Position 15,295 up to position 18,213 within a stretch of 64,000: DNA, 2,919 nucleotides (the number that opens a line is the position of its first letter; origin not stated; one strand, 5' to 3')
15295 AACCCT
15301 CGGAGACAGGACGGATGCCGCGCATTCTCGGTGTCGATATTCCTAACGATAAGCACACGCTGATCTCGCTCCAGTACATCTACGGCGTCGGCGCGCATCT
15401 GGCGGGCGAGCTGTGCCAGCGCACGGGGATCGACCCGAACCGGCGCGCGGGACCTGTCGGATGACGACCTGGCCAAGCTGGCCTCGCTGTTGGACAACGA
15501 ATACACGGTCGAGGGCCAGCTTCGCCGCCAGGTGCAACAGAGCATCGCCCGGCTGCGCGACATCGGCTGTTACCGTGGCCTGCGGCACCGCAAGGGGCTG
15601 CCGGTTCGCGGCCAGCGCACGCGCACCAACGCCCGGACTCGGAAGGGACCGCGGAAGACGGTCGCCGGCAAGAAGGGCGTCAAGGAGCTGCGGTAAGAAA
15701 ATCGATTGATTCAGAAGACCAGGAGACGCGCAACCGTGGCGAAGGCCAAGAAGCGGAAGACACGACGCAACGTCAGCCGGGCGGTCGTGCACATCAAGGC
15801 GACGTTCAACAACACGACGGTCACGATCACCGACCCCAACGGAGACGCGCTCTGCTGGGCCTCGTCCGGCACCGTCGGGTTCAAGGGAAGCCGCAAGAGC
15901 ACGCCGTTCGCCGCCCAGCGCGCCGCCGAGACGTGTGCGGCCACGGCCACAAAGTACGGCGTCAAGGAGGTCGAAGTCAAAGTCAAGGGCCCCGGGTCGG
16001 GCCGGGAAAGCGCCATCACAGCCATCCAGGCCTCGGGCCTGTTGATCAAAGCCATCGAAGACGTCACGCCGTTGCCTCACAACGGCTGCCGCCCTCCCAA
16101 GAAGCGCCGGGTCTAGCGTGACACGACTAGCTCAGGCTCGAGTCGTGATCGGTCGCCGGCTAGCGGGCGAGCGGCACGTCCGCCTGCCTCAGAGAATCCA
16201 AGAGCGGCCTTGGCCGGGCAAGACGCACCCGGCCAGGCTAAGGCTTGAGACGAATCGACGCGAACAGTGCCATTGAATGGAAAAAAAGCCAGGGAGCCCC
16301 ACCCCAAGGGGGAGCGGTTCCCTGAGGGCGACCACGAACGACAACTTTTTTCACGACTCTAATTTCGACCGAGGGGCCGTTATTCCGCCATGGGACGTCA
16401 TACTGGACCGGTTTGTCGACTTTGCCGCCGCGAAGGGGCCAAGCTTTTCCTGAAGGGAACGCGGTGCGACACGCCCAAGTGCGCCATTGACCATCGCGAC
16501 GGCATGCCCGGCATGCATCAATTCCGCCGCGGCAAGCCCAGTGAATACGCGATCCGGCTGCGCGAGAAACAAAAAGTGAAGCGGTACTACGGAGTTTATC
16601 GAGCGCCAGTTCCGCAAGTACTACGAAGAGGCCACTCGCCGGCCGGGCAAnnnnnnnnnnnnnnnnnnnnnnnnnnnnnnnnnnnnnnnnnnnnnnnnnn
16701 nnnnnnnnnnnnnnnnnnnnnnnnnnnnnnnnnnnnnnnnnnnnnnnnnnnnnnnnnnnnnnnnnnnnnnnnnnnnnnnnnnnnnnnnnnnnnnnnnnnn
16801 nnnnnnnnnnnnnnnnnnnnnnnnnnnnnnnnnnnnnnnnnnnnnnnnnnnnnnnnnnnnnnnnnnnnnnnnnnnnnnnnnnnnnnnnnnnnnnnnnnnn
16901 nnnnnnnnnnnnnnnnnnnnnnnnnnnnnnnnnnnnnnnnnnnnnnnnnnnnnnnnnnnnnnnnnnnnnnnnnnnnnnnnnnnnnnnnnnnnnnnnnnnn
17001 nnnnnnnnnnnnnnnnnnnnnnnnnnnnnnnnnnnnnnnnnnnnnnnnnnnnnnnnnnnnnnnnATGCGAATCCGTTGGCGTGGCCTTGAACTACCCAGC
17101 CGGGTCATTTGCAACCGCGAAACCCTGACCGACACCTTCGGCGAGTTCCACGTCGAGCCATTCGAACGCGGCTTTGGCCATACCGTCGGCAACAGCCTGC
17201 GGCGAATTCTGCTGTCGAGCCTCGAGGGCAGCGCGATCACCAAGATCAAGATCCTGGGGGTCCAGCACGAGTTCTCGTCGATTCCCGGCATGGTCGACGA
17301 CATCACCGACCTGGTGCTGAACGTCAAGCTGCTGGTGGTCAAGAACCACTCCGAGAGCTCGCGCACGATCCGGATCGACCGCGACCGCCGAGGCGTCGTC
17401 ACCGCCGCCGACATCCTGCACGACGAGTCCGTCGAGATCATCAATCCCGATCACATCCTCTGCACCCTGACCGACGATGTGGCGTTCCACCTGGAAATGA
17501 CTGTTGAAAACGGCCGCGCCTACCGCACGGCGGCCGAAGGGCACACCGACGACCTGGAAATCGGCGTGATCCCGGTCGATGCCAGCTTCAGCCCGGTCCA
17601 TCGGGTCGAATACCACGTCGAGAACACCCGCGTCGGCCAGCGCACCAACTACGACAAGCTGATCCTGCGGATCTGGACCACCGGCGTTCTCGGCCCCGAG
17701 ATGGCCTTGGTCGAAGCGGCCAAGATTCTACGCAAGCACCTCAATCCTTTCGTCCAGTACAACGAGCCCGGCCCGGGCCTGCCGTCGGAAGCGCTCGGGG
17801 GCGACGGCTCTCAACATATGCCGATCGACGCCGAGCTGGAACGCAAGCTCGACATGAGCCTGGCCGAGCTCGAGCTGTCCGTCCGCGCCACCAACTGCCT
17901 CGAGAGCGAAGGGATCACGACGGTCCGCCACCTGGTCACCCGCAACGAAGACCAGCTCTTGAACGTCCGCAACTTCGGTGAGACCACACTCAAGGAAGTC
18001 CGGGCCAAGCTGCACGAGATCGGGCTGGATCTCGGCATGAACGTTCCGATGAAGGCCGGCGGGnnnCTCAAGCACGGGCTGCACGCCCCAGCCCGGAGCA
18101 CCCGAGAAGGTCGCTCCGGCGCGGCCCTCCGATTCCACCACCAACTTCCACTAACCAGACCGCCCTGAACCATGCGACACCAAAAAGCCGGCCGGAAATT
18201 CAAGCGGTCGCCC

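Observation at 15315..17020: Assembly-quality artefact: frequent 1-nt frameshifts, including in essential ribosomal genes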

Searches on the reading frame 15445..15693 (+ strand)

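Call 6: search_protein_families(library=pfam, proteins=[window:15445-15693:+])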
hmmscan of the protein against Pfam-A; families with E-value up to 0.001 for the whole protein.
seq(83 aa): 1 family
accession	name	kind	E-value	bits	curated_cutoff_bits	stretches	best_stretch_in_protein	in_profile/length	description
PF00416.27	Ribosomal_S13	-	2.9e-18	66.9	31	1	18-65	81-128/128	Ribosomal protein S13/S18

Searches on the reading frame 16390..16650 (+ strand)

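Call 6: search_protein_families(library=pfam, proteins=[window:16390-16650:+])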
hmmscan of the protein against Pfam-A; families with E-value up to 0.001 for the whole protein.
seq(87 aa): 1 family
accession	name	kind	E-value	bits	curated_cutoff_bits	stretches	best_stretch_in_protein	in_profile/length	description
PF00163.24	Ribosomal_S4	-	2.6e-20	73.4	23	1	3-71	1-69/95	Ribosomal protein S4/S9 N-terminal domain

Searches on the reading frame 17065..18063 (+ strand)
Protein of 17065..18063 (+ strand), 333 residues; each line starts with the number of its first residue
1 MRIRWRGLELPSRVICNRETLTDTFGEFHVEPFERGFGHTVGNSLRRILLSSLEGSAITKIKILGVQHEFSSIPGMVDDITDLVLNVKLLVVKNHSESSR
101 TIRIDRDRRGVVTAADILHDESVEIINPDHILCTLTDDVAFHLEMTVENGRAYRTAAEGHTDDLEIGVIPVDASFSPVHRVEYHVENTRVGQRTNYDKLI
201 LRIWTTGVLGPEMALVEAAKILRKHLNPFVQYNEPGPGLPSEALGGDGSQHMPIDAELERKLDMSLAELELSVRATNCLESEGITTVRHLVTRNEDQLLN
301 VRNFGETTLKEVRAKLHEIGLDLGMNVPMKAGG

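Call 9: find_related_loci(query=window:17065-18063:+, collection=genome_contigs, flank=10000)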
Query window:17065-18063:+ (333 aa) in genome_contigs; peptide patterns used: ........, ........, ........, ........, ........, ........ (x = any residue, [..] = any of these).
191 stretches matched a pattern; 111 encode a relative of the query (tblastn E <= 1e-3); the best 80 are kept; 80 distinct loci.
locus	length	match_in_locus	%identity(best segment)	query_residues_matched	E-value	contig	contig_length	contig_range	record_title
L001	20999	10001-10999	96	1-333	0e+0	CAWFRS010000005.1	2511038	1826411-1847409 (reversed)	MAG: uncultured Planctomycetota bacterium isolate MFD09671.bin.2.141 genome assembly, contig: contig_11883, whole genome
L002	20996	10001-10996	97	1-332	0e+0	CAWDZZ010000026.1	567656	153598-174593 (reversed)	MAG: uncultured Isosphaeraceae bacterium isolate MFD05521.bin.2.25 genome assembly, contig: contig_66841, whole genome s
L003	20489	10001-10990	96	1-330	0e+0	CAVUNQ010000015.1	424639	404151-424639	MAG: uncultured Planctomycetota bacterium isolate MFD02579.bin.2.36 genome assembly, contig: contig_21466, whole genome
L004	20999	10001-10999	96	1-333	0e+0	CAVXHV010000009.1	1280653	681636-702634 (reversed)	MAG: uncultured Planctomycetota bacterium isolate MFD04463.bin.2.228 genome assembly, contig: contig_59433, whole genome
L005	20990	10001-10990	96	1-330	0e+0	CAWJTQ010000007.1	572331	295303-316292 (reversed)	MAG: uncultured Isosphaeraceae bacterium isolate MFD04463.bin.2.81 genome assembly, contig: contig_27946, whole genome s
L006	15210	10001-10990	94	1-331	0e+0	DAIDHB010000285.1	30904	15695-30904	MAG TPA_asm: Planctomycetales bacterium isolate clean336 k141_1228477, whole genome shotgun sequence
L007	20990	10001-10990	93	1-330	0e+0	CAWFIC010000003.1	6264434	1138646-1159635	MAG: uncultured Planctomycetota bacterium isolate MFD02579.bin.2.73 genome assembly, contig: contig_1813, whole genome s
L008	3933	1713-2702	92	1-330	0e+0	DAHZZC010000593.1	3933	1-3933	MAG TPA_asm: Planctomycetales bacterium isolate clean5766 k141_190395, whole genome shotgun sequence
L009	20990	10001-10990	95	1-330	0e+0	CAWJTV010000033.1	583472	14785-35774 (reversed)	MAG: uncultured Planctomycetota bacterium isolate MFD04463.bin.2.167 genome assembly, contig: contig_50983, whole genome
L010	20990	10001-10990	93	1-330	0e+0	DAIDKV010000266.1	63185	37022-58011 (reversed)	MAG TPA_asm: Planctomycetales bacterium isolate clean412 k141_949760, whole genome shotgun sequence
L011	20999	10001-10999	94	1-333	0e+0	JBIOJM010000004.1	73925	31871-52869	MAG: Isosphaerales bacterium isolate GcC5-13 k141_578326_length_73925_cov_36.9269, whole genome shotgun sequence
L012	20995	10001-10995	97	1-332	0e+0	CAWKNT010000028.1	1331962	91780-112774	MAG: uncultured Isosphaeraceae bacterium isolate MFD04434.bin.2.10 genome assembly, contig: contig_3358, whole genome sh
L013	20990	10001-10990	94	1-330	0e+0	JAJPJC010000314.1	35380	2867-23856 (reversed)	MAG: Isosphaeraceae bacterium isolate Centralia_MAG_412 k107_22704315, whole genome shotgun sequence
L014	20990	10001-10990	94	1-330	0e+0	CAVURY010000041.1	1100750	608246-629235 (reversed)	MAG: uncultured Planctomycetota bacterium isolate MFD09671.bin.3.67 genome assembly, contig: contig_3928, whole genome s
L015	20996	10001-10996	93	1-332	0e+0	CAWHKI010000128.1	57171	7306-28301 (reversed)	MAG: uncultured Isosphaeraceae bacterium isolate MFD04752.bin.2.61 genome assembly, contig: contig_182632, whole genome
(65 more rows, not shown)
